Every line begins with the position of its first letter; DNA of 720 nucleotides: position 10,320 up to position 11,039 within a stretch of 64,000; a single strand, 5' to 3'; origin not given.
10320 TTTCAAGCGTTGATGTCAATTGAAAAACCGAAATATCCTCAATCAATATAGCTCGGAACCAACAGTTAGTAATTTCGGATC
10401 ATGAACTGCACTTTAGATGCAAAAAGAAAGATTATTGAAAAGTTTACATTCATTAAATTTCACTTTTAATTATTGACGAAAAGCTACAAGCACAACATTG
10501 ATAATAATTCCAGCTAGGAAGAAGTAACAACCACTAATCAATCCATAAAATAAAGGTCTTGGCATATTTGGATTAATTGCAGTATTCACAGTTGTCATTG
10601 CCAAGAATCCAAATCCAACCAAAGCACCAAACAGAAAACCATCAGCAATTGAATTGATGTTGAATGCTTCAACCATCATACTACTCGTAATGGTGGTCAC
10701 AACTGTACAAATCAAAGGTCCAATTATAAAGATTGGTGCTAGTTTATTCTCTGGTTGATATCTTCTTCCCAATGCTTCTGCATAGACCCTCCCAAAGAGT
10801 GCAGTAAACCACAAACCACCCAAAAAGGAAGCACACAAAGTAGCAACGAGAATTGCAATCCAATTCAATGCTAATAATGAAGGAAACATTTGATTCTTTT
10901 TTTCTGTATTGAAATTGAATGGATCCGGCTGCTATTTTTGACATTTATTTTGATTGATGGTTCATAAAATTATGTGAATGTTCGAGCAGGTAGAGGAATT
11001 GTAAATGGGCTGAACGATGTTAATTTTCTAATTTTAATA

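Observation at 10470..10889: Bacterial-type DUF1761-like small membrane protein in a eukaryotic context (possible horizontal transfer)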

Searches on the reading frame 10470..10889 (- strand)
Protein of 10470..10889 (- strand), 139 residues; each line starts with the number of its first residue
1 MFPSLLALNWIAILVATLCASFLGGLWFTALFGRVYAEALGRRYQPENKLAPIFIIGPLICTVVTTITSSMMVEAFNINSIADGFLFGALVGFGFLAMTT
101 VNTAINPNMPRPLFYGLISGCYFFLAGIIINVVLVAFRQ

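Call 3: search_protein_families(library=pfam, proteins=[window:10470-10889:-], max_evalue=1)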
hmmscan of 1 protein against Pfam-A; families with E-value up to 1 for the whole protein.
window:10470-10889:- (139 aa): 2 families
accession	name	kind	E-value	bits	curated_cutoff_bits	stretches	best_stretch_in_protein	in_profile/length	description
PF08570.15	DUF1761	-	5.5e-24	85.2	31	1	11-134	1-122/123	Protein of unknown function (DUF1761)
PF09945.14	DUF2177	-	0.0034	17.9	26.9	1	11-94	3-83/124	Predicted membrane protein (DUF2177)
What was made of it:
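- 10470..10889 (-): Intact intronless ORF of 139 aa plus stop: the DUF1761 protein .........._71583 / XP_002673416.1 / UniProt D2VRH0. Pfam PF08570, E=5.5e-24 (call 3).
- On Pfam PF08570 (DUF1761): 85.2 bits against a cut-off of 31, E=5.5e-24 (call 3). Protein residues 11-134 match profile positions 1-122 of 123 (call 3).
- Closest known: Pfam PF09945. Same: Weak similarity over residues 11-94 (E=0.0034, call 3).
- Checked: The recalled Pfam family is correct: PF08570 DUF1761, E=5.5e-24, 85.2 bits against a gathering score of 31, covering profile positions 1-122 of 123 (call 3).
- PF08570, 85.2 bits against a cut-off of 31, full profile coverage (call 3).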

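Call 4: search_protein_families(library=ncbifam, proteins=[window:10470-10889:-], max_evalue=1)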
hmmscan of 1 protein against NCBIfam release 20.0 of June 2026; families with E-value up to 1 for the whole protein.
window:10470-10889:- (139 aa): 2 families
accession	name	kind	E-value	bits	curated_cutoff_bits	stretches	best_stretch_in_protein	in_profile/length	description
TIGR03923.1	T7SS_EccE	equivalog_domain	0.19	10.6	108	1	11-49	35-73/344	type VII secretion protein EccE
NF053722.1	Cg1360_fam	equivalog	0.5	10.3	40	1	59-134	12-87/128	Cg1360 family ATP-synthase-associated protein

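Call 6: find_homologous_proteins(query=window:10470-10889:-, max_evalue=0.001)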
Query window:10470-10889:- (139 aa): 90 proteins with E <= 0.001 among 131 candidates.
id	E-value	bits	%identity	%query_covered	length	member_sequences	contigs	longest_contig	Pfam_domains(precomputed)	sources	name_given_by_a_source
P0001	2.0e-83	295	100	100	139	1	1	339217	PF08570.16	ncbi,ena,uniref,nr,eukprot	ncbi:predicted protein [Naegleria gruberi]|uniref:Predicted protein n=1 Tax=Naegleria gruberi TaxID=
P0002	1.8e-52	195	63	96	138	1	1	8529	PF08570.16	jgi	jgi:hypothetical protein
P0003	3.5e-51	191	64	99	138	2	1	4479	PF08570.16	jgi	jgi:Protein of unknown function (DUF1761)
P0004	6.0e-50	187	64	86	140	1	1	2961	PF08570.16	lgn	-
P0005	2.4e-48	181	61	99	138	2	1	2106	PF08570.16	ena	-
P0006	2.4e-48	181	60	99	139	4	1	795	PF08570.16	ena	-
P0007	1.0e-47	179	62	99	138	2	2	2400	PF08570.16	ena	-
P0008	1.4e-47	179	56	99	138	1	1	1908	PF08570.16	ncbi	-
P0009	2.4e-47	178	57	99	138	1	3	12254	PF08570.16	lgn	-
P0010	8.6e-47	176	56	99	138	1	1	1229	PF08570.16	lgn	-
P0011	9.9e-47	176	56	99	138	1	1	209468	PF08570.16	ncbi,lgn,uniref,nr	ncbi:DUF1761 domain-containing protein [Leptospira ilyithenensis]|uniref:DUF1761 domain-containing p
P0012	3.4e-46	175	60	94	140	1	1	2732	PF08570.16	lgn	-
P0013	3.5e-46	174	56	99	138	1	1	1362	PF08570.16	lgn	-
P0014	7.0e-46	173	60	95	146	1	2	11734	PF08570.16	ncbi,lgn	-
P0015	1.5e-45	172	56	97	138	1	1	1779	PF08570.16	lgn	-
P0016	1.6e-45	172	58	99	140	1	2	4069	PF08570.16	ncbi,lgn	-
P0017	2.6e-45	172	57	99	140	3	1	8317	PF08570.16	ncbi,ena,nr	ncbi:MAG TPA: DUF1761 domain-containing protein [Noviherbaspirillum sp.]|nr:DUF1761 domain-containin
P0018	3.6e-45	171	57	99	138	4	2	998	PF08570.16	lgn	-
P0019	3.9e-45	171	57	97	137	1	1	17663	PF08570.16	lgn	-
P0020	4.1e-45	171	58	99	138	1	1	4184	PF08570.16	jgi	jgi:hypothetical protein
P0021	6.0e-45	170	60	95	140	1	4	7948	PF08570.16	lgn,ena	-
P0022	6.5e-45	170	54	99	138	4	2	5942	PF08570.16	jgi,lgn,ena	-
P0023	6.5e-45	170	55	99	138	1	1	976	PF08570.16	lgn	-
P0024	8.4e-45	170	54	97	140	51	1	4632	PF08570.16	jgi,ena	-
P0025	1.8e-44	169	55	99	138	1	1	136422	PF08570.16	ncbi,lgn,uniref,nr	ncbi:DUF1761 domain-containing protein [Clostridium sp. YIM B02505]|uniref:DUF1761 domain-containing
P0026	2.1e-44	169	57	99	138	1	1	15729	PF08570.16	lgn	-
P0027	3.9e-44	168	56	97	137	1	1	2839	PF08570.16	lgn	-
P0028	4.0e-44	168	54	97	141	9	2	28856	PF08570.16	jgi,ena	jgi:hypothetical protein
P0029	7.3e-44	167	57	99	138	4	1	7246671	PF08570.16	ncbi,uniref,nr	ncbi:hypothetical protein BBD42_02865 [Paenibacillus sp. BIHB 4019]|uniref:DUF1761 domain-containing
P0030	9.1e-44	167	55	99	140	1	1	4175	PF08570.16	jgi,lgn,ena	-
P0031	1.3e-43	166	60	97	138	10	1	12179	PF08570.16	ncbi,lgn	ncbi:MAG: DUF1761 domain-containing protein [Caldilineaceae bacterium]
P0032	1.5e-43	166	57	99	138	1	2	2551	PF08570.16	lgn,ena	-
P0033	1.7e-43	166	56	99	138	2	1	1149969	PF08570.16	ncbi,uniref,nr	ncbi:DUF1761 domain-containing protein [Paenibacillus harenae]|uniref:DUF1761 domain-containing prot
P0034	2.4e-43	165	57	99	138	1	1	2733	PF08570.16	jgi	jgi:Protein of unknown function (DUF1761)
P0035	3.7e-43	165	56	96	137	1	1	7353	PF08570.16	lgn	-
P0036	7.8e-43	164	52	99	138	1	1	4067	PF08570.16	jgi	jgi:hypothetical protein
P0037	8.9e-43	163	55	99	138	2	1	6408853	PF08570.16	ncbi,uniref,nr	ncbi:DUF1761 domain-containing protein [Cohnella cholangitidis]|uniref:DUF1761 domain-containing pro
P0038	1.3e-42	163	60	88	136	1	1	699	PF08570.16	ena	-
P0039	1.7e-42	163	54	99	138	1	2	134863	PF08570.16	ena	-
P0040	3.8e-42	161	53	100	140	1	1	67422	PF08570.16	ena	-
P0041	4.8e-42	161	53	94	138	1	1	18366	PF08570.16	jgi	jgi:hypothetical protein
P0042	8.1e-42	160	55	97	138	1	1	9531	PF08570.16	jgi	jgi:MFS family permease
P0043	9.2e-42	160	54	96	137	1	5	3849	PF08570.16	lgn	-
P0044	1.2e-41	160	54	96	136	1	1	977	PF08570.16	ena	-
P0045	5.4e-41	158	54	99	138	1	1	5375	PF08570.16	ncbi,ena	-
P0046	1.8e-39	153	50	99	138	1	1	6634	PF08570.16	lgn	-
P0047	3.4e-39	152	54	94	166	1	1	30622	PF08570.16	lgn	-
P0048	6.1e-39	151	51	99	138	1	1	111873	PF08570.16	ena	-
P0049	1.2e-38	150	56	88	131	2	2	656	PF08570.16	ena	-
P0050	3.1e-38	149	50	99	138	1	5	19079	PF08570.16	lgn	-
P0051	9.0e-38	147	51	99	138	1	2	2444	PF08570.16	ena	-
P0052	7.8e-37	144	54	82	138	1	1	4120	PF08570.16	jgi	jgi:Protein of unknown function (DUF1761)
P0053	8.7e-37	144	52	94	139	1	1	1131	PF08570.16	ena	-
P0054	9.9e-37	144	51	99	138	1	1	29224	PF08570.16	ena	-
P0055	1.1e-35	140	50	96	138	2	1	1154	PF08570.16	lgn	-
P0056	1.2e-35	140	49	99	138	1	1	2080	PF08570.16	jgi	jgi:hypothetical protein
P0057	3.1e-35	139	49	99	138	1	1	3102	PF08570.16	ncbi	-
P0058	4.1e-35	139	46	99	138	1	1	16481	PF08570.16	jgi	jgi:uncharacterized membrane protein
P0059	1.0e-34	137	56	86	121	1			PF08570.16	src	-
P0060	1.6e-34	137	51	93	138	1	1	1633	PF08570.16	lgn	-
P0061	4.3e-34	135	48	99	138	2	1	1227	PF08570.16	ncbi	-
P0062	5.3e-34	135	47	98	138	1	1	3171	PF08570.16,PF09945.15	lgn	-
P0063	6.5e-34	135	50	94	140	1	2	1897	PF08570.16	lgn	-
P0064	7.1e-34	135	45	99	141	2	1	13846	PF08570.16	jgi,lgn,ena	-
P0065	1.3e-33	134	52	94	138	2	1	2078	PF08570.16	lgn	-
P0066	1.7e-33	133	47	96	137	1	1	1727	PF08570.16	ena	-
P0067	4.7e-33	132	48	99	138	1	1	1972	PF08570.16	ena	-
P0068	5.0e-33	132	46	99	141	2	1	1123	PF08570.16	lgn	-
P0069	8.5e-33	131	46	100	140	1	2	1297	PF08570.16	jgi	jgi:hypothetical protein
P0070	2.1e-32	130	52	92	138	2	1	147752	PF08570.16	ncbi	ncbi:MAG: DUF1761 domain-containing protein [Bacteroidota bacterium]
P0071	8.5e-32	128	50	88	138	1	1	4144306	PF08570.16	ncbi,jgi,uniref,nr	ncbi:MAG: hypothetical protein K0S23_852 [Fluviicola sp.]|jgi:hypothetical protein|uniref:DUF1761 do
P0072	9.2e-32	128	55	82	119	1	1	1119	PF08570.16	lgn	-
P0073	9.4e-32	128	49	94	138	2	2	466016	PF08570.16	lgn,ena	-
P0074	1.2e-31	127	49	89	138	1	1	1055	PF08570.16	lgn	-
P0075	1.3e-31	127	44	95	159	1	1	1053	PF08570.16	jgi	jgi:hypothetical protein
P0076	1.8e-31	127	46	92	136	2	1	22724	PF08570.16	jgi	jgi:hypothetical protein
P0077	1.9e-31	127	45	95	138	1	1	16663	PF08570.16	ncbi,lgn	ncbi:MAG: DUF1761 domain-containing protein [Bacteroidota bacterium]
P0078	2.6e-31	126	46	98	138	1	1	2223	PF08570.16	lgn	-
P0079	3.4e-31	126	46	93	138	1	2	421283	PF08570.16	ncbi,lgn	ncbi:hypothetical protein D3C87_85180 [compost metagenome]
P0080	4.5e-31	126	45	94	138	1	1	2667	PF08570.16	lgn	-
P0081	1.1e-30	124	46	99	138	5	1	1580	PF08570.16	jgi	jgi:hypothetical protein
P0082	1.6e-30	124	46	92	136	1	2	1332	PF08570.16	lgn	-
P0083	2.5e-30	123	47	93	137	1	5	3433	PF08570.16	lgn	-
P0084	3.8e-30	123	43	98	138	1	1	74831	PF08570.16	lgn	-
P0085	5.2e-30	122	43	100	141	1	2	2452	PF08570.16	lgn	-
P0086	8.4e-30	121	45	99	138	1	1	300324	PF08570.16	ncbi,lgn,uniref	ncbi:MAG: DUF1761 domain-containing protein [Dyadobacter sp.]|uniref:DUF1761 domain-containing prote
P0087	2.0e-29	120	46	96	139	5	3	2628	PF08570.16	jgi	jgi:hypothetical protein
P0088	1.1e-21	95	47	67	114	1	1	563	PF08570.16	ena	-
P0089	2.3e-21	94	38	94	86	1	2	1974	PF08570.16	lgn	-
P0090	4.0e-18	84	56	57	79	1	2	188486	PF08570.16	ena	-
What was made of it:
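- Closest known: Pfam PF09945. Same: One bacterial homologue, P0062, carries both precomputed Pfam hits (call 6).
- N. gruberi is the only eukaryote among the 90 hits (call 6).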

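Call 8: find_encoding_contigs(protein=P0002, flank=5000, max_places=3)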
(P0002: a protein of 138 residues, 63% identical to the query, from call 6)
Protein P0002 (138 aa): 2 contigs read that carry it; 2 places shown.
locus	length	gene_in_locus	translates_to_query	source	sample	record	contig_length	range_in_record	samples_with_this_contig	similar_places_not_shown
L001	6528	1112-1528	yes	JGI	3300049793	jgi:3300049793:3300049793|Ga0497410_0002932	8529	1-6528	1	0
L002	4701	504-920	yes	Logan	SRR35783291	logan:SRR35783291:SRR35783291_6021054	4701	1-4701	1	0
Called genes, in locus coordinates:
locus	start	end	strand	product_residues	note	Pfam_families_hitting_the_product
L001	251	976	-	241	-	PF00440:TetR_N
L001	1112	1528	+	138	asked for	PF08570:DUF1761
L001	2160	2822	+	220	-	PF03923:Lipoprotein_16 (weak)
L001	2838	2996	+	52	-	-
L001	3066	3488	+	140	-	-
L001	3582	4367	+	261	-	PF01909:NTP_transf_2 (weak), PF04439:Adenyl_transf, PF18765:Polbeta (weak)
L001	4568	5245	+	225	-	PF13847:Methyltransf_31 (weak), PF08241:Methyltransf_11, PF08242:Methyltransf_12 (weak), PF13649:Methyltransf_25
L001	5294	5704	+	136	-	-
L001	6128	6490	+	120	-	-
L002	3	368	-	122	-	?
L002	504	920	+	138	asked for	PF08570:DUF1761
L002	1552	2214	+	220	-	PF03923:Lipoprotein_16 (weak)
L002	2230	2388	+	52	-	-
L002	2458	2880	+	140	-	-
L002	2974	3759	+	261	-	PF01909:NTP_transf_2 (weak), PF04439:Adenyl_transf, PF18765:Polbeta (weak)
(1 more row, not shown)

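Call 9: find_encoding_contigs(protein=P0003, flank=5000, max_places=3)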
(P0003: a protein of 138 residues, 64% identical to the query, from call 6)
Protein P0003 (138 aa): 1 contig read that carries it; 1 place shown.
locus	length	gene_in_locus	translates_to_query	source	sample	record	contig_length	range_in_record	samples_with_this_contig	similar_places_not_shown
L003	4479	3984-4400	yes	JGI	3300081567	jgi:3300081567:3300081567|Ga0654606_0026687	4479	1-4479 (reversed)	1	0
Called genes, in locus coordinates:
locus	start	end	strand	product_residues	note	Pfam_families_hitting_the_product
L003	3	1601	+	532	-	?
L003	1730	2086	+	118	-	PF00903:Glyoxalase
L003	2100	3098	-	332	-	PF02082:Rrf2 (faint), PF19187:HTH_PafC, PF08220:HTH_DeoR, PF08279:HTH_11, PF13280:WYL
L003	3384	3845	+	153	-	PF05163:DinB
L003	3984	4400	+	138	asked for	PF08570:DUF1761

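Call 16: find_homologous_proteins(query=A2, max_evalue=0.001)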
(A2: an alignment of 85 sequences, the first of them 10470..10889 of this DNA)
Query A2 (85 sequences) (139 aa, profile of the alignment): 1353 proteins with E <= 0.001 among 8000 candidates; the best 120 are listed.
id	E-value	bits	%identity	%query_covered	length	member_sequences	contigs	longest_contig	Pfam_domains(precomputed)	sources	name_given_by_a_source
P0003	4.2e-62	226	64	99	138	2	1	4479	PF08570.16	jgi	jgi:Protein of unknown function (DUF1761)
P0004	5.6e-62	225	64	86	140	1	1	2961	PF08570.16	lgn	-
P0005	3.7e-61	223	61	99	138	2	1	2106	PF08570.16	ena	-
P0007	7.6e-61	222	62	99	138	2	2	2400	PF08570.16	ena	-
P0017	7.6e-61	222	57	99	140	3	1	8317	PF08570.16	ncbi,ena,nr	ncbi:MAG TPA: DUF1761 domain-containing protein [Noviherbaspirillum sp.]|nr:DUF1761 domain-containin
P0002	1.1e-60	221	63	96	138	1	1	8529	PF08570.16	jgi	jgi:hypothetical protein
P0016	1.6e-60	221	58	99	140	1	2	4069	PF08570.16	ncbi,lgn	-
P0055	2.9e-60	220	50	96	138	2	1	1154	PF08570.16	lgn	-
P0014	4.7e-60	219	60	95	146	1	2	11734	PF08570.16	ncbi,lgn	-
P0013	5.4e-60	219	56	99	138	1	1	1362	PF08570.16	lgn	-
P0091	5.7e-60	219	46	99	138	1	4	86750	PF08570.16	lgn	-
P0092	1.2e-59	218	49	99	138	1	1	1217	PF08570.16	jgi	jgi:hypothetical protein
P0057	1.5e-59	218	49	99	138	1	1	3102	PF08570.16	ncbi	-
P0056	1.5e-59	218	49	99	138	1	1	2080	PF08570.16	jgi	jgi:hypothetical protein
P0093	2.2e-59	217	47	99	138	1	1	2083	PF08570.16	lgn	-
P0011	2.8e-59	217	56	99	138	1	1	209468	PF08570.16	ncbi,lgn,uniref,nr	ncbi:DUF1761 domain-containing protein [Leptospira ilyithenensis]|uniref:DUF1761 domain-containing p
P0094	2.9e-59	217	48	99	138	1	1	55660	PF08570.16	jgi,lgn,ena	-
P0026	2.9e-59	217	57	99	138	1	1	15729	PF08570.16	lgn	-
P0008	3.0e-59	217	56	99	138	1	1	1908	PF08570.16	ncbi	-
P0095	3.3e-59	217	45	99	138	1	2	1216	PF08570.16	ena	-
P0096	3.3e-59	217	48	99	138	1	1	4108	PF08570.16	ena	-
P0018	3.4e-59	216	57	99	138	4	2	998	PF08570.16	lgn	-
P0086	3.6e-59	216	45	99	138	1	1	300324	PF08570.16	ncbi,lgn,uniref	ncbi:MAG: DUF1761 domain-containing protein [Dyadobacter sp.]|uniref:DUF1761 domain-containing prote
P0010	3.6e-59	216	56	99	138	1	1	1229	PF08570.16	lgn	-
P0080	3.7e-59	216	45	94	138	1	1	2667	PF08570.16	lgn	-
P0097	3.9e-59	216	46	99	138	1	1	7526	PF08570.16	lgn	-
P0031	4.2e-59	216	60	97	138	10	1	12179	PF08570.16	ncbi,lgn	ncbi:MAG: DUF1761 domain-containing protein [Caldilineaceae bacterium]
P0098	5.7e-59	216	46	99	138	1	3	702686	PF08570.16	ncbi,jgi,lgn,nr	ncbi:MAG: DUF1761 domain-containing protein [Sphingobacteriales bacterium]|jgi:hypothetical protein|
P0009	6.7e-59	216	57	99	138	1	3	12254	PF08570.16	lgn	-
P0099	6.7e-59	216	47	99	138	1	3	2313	PF08570.16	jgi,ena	-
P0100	6.9e-59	215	46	99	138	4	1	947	PF08570.16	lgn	-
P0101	9.0e-59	215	48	99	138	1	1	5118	PF08570.16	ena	-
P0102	9.5e-59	215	55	100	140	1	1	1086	PF08570.16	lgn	-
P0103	9.6e-59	215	47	99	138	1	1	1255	PF08570.16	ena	-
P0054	9.9e-59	215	51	99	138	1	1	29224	PF08570.16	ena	-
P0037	1.1e-58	215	55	99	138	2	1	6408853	PF08570.16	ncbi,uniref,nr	ncbi:DUF1761 domain-containing protein [Cohnella cholangitidis]|uniref:DUF1761 domain-containing pro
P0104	1.1e-58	215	47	99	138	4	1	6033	PF08570.16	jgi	jgi:uncharacterized membrane protein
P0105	1.2e-58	215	46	99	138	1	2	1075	PF08570.16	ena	-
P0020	1.3e-58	215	58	99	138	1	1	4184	PF08570.16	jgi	jgi:hypothetical protein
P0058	1.6e-58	214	46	99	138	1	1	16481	PF08570.16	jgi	jgi:uncharacterized membrane protein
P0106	1.8e-58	214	46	99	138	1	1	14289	PF08570.16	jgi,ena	-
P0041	1.9e-58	214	53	94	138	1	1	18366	PF08570.16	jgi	jgi:hypothetical protein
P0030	2.0e-58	214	55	99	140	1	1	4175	PF08570.16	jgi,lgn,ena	-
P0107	2.1e-58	214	47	99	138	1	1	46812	PF08570.16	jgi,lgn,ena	-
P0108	2.2e-58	214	44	99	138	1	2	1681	PF08570.16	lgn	-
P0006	2.3e-58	214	60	99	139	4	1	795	PF08570.16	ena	-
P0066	2.4e-58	214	47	96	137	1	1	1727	PF08570.16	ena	-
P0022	2.5e-58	214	54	99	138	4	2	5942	PF08570.16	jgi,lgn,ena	-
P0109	2.5e-58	214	46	99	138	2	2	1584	PF08570.16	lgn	-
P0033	2.5e-58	214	56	99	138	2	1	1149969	PF08570.16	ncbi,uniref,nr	ncbi:DUF1761 domain-containing protein [Paenibacillus harenae]|uniref:DUF1761 domain-containing prot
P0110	2.7e-58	214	48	99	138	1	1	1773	PF08570.16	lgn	-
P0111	3.0e-58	213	43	99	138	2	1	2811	PF08570.16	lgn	-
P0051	3.3e-58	213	51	99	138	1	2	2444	PF08570.16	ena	-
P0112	3.5e-58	213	52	94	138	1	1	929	PF08570.16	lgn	-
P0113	3.5e-58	213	49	99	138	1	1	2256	PF08570.16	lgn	-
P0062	3.5e-58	213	47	98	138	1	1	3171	PF08570.16,PF09945.15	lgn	-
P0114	4.4e-58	213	44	99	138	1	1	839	PF08570.16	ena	-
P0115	4.4e-58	213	49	99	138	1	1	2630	PF08570.16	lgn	-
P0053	4.7e-58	213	52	94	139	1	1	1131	PF08570.16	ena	-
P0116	4.7e-58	213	49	99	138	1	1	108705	PF08570.16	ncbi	ncbi:MAG: DUF1761 domain-containing protein [Myxococcaceae bacterium]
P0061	4.8e-58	213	48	99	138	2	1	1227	PF08570.16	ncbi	-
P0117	4.9e-58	213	43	99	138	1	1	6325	PF08570.16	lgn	-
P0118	5.0e-58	213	48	99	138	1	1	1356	PF08570.16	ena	-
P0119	5.0e-58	213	47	99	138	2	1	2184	PF08570.16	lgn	-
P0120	5.1e-58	213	44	99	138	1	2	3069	PF08570.16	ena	-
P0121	5.7e-58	213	43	99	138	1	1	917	PF08570.16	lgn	-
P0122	6.1e-58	212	43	99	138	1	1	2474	PF08570.16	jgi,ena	-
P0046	6.7e-58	212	50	99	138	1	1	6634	PF08570.16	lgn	-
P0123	7.3e-58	212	43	99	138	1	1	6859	PF08570.16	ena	-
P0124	8.2e-58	212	46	99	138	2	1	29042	PF08570.16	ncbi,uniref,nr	ncbi:DUF1761 domain-containing protein [Dyadobacter frigoris]|uniref:DUF1761 domain-containing prote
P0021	9.0e-58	212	60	95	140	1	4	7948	PF08570.16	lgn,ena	-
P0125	9.4e-58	212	46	86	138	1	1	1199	PF08570.16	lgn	-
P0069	9.8e-58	212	46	100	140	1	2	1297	PF08570.16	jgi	jgi:hypothetical protein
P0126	1.0e-57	212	44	99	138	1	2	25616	PF08570.16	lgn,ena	-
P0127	1.0e-57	212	47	99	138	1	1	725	PF08570.16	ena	-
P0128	1.0e-57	212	44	99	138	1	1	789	PF08570.16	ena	-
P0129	1.0e-57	212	53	99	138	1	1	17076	PF08570.16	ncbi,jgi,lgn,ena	-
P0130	1.1e-57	212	46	99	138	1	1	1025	PF08570.16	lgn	-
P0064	1.2e-57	211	45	99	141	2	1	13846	PF08570.16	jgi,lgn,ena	-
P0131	1.2e-57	211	49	99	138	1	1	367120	PF08570.16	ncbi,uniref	ncbi:DUF1761 domain-containing protein [Fibrella arboris]|uniref:DUF1761 domain-containing protein n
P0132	1.3e-57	211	44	99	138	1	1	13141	PF08570.16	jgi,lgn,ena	-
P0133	1.3e-57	211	49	98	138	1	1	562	PF08570.16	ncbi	-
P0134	1.3e-57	211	46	99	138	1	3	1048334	PF08570.16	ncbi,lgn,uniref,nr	ncbi:DUF1761 domain-containing protein [Flavobacterium cupreum]|uniref:DUF1761 domain-containing pro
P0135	1.3e-57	211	47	95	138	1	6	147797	PF08570.16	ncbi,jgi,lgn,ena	jgi:uncharacterized membrane protein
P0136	1.3e-57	211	46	99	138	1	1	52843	PF08570.16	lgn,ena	-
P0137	1.5e-57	211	48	94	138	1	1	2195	PF08570.16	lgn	-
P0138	1.6e-57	211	48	94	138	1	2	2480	PF08570.16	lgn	-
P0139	1.6e-57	211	47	96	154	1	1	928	PF08570.16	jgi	jgi:hypothetical protein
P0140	1.6e-57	211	59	94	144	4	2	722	PF08570.16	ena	-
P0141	1.7e-57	211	43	99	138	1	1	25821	PF08570.16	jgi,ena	-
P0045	1.7e-57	211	54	99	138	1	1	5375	PF08570.16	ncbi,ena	-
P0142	1.7e-57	211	47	88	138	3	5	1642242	PF08570.16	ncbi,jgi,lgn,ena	jgi:hypothetical protein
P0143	1.7e-57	211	46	99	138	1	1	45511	PF08570.16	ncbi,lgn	-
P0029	1.7e-57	211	57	99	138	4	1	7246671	PF08570.16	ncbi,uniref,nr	ncbi:hypothetical protein BBD42_02865 [Paenibacillus sp. BIHB 4019]|uniref:DUF1761 domain-containing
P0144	1.8e-57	211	46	99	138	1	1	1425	PF08570.16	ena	-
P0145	1.9e-57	211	46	99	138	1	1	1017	PF08570.16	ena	-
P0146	1.9e-57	211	47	99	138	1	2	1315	PF08570.16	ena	-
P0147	1.9e-57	211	46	97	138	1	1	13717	PF08570.16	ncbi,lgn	-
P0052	2.0e-57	211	54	82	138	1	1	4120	PF08570.16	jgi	jgi:Protein of unknown function (DUF1761)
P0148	2.2e-57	211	43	99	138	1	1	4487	PF08570.16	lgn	-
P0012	2.2e-57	211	60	94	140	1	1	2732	PF08570.16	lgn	-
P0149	2.2e-57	211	46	99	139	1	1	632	PF08570.16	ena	-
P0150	2.3e-57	211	47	99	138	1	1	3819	PF08570.16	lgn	-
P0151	2.4e-57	210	47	88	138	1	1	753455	PF08570.16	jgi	jgi:hypothetical protein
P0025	2.5e-57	210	55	99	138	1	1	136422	PF08570.16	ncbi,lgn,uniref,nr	ncbi:DUF1761 domain-containing protein [Clostridium sp. YIM B02505]|uniref:DUF1761 domain-containing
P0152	2.7e-57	210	43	99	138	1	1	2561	PF08570.16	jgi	jgi:hypothetical protein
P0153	2.8e-57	210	46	99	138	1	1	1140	PF08570.16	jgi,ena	-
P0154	2.8e-57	210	48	94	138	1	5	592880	PF08570.16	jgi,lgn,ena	-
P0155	3.0e-57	210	43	99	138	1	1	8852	PF08570.16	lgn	-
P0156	3.3e-57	210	42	99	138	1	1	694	PF08570.16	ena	-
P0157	3.3e-57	210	45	99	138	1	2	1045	PF08570.16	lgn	-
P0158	3.3e-57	210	42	99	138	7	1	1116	PF08570.16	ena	-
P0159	3.4e-57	210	46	99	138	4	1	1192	PF08570.16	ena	-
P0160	3.5e-57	210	48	94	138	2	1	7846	PF08570.16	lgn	-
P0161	3.6e-57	210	43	99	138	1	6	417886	PF08570.16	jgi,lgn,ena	jgi:hypothetical protein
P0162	3.6e-57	210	43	99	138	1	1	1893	PF08570.16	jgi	-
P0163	3.6e-57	210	44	99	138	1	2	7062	PF08570.16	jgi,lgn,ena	-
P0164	3.7e-57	210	46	99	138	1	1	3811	PF08570.16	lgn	-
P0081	3.8e-57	210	46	99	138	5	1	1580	PF08570.16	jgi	jgi:hypothetical protein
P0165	3.8e-57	210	46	94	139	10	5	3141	PF08570.16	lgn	-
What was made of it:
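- On Bacterium-to-eukaryote horizontal gene transfer: No eukaryote other than N. gruberi appears among the 90 hits (call 6) or the listed 120 profile hits (call 16).
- Closest known: Fungal DUF1761 proteins. Different: They did not appear among the 90 sequence hits or the top 120 profile hits, so they are much more distant than the bacterial subfamily (calls 6, 16).
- The protein belongs to a subfamily in which every other hit that carries an organism name is bacterial (calls 6, 16). No eukaryote appears among the 90 single-sequence hits or the listed 120 profile hits (calls 6, 16). The subfamily is spread over many bacterial phyla, with 1353 profile hits (call 16), against a single eukaryotic species.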

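Call 17: find_encoding_contigs(protein=P0001, flank=3000, max_places=10)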
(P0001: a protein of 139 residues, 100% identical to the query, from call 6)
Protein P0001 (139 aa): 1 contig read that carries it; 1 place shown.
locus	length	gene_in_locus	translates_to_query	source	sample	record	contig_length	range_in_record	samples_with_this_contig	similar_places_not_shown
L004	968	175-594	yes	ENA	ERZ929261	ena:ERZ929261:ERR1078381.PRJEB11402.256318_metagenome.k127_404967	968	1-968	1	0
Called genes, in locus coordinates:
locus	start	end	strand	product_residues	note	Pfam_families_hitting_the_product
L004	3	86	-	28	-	?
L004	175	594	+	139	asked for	PF08570:DUF1761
